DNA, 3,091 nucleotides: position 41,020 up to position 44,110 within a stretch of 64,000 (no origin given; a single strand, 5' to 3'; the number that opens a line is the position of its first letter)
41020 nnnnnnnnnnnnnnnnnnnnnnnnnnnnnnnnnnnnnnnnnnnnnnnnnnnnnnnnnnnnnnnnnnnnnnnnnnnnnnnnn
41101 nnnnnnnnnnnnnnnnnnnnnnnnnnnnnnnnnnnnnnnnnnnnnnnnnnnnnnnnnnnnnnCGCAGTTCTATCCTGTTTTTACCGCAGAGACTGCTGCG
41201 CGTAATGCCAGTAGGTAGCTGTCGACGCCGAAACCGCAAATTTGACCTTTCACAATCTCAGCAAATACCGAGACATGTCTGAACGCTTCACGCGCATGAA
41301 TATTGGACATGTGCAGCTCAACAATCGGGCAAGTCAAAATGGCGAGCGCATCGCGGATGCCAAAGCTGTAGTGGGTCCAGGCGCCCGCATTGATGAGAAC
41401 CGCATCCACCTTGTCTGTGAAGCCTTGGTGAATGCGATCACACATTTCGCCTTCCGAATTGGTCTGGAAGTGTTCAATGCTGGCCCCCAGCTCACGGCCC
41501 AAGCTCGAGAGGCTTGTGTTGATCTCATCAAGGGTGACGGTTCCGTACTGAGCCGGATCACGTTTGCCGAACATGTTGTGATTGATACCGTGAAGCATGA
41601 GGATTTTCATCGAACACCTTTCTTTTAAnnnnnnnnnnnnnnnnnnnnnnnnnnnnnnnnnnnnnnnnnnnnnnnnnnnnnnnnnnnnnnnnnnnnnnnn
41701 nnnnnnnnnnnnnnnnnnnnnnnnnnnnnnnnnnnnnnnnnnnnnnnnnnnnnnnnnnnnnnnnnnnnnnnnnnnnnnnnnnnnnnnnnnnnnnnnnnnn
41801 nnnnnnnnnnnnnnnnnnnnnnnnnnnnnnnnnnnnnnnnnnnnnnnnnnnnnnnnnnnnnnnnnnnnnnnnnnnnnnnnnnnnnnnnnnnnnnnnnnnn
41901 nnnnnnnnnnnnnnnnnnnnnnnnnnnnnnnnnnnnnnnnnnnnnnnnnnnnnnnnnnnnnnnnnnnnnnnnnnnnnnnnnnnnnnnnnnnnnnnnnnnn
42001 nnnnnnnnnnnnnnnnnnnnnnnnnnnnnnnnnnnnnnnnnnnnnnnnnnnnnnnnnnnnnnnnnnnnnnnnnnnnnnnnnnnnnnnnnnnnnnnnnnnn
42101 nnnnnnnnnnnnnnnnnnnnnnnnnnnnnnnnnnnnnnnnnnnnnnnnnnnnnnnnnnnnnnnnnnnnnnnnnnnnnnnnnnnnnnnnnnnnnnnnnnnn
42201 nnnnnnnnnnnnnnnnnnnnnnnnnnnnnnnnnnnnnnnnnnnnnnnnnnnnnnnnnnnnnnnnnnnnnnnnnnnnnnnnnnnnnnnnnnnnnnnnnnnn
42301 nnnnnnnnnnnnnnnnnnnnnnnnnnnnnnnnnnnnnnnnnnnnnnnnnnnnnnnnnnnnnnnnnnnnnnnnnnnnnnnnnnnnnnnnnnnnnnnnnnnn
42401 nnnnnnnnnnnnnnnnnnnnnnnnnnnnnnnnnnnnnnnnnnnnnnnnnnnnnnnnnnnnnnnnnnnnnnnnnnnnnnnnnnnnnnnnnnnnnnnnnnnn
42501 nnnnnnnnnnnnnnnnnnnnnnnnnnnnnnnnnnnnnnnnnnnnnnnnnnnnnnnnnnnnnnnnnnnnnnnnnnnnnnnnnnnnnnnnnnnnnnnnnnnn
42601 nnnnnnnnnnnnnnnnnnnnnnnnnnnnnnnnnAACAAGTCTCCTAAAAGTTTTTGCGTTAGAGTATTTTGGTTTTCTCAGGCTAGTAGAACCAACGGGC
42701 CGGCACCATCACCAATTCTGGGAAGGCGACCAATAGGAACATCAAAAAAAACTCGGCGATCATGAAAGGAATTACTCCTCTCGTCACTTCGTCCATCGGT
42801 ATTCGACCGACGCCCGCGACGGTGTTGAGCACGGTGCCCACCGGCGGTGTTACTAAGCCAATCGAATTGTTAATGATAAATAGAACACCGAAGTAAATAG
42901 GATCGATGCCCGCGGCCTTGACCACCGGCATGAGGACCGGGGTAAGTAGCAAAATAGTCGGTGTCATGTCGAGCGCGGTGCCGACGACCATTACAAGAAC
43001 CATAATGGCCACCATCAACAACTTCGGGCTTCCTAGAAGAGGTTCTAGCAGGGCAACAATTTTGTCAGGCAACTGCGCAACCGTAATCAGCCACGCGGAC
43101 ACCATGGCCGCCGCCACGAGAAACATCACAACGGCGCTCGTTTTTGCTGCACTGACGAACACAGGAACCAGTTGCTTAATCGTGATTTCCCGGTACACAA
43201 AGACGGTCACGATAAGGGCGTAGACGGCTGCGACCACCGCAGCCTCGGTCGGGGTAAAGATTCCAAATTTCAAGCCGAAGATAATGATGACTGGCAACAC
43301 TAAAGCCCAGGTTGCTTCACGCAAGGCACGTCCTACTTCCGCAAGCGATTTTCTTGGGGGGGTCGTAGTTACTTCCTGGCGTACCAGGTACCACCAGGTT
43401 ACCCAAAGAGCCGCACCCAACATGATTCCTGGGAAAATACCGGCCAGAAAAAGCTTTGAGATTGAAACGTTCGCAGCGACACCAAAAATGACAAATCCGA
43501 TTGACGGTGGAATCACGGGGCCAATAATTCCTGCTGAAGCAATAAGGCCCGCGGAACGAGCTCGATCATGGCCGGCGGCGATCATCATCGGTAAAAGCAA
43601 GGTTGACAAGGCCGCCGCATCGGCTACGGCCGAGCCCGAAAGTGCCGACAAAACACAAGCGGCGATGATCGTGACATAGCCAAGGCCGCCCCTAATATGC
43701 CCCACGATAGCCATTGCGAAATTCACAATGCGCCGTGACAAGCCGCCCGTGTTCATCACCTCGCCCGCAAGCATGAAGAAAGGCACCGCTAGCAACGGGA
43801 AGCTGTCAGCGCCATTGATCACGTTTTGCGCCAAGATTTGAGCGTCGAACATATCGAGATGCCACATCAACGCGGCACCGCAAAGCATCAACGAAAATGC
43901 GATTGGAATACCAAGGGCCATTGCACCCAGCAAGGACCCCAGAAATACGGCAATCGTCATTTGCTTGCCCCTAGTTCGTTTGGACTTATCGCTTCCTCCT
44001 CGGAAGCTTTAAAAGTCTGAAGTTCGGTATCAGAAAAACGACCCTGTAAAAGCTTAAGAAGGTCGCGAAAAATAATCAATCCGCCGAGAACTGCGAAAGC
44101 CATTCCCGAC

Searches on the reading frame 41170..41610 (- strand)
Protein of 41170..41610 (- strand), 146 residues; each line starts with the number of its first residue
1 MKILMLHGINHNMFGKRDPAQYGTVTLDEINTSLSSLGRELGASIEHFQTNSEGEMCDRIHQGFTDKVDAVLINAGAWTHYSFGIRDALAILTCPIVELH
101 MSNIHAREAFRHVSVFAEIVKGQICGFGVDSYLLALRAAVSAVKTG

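Call 59: search_protein_families(library=pfam, proteins=[window:41170-41610:-], max_evalue=0.0001)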
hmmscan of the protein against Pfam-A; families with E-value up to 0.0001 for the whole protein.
window:41170-41610:- (146 aa): 1 family
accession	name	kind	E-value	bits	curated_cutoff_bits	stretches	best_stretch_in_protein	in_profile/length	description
PF01220.24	DHquinase_II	-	1.3e-52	177.6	23.3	1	2-139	1-137/138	Dehydroquinase class II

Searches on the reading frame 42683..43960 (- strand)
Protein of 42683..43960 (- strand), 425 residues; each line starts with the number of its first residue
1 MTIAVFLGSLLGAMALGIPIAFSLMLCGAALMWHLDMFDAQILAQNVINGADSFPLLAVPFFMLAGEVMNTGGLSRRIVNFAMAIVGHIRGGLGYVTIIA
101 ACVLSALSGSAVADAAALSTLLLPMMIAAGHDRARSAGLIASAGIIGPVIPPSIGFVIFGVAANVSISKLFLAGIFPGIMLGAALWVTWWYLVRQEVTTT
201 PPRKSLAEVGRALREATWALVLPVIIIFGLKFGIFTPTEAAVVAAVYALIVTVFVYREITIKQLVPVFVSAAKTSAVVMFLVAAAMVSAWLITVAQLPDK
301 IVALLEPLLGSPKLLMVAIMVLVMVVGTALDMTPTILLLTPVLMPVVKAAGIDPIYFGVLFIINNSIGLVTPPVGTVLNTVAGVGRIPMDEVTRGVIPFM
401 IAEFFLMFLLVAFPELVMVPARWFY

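Call 59: search_protein_families(library=pfam, proteins=[window:42683-43960:-], max_evalue=0.0001)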
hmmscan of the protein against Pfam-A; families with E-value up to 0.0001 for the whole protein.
window:42683-43960:- (425 aa): 2 families
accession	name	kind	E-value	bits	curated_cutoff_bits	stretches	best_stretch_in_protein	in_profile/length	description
PF06808.19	DctM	-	4.2e-121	405.1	23.8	1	7-416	1-413/413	Tripartite ATP-independent periplasmic transporter, DctM component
PF03600.22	CitMHS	-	1.1e-08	35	31.9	1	241-410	12-181/336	Citrate transporter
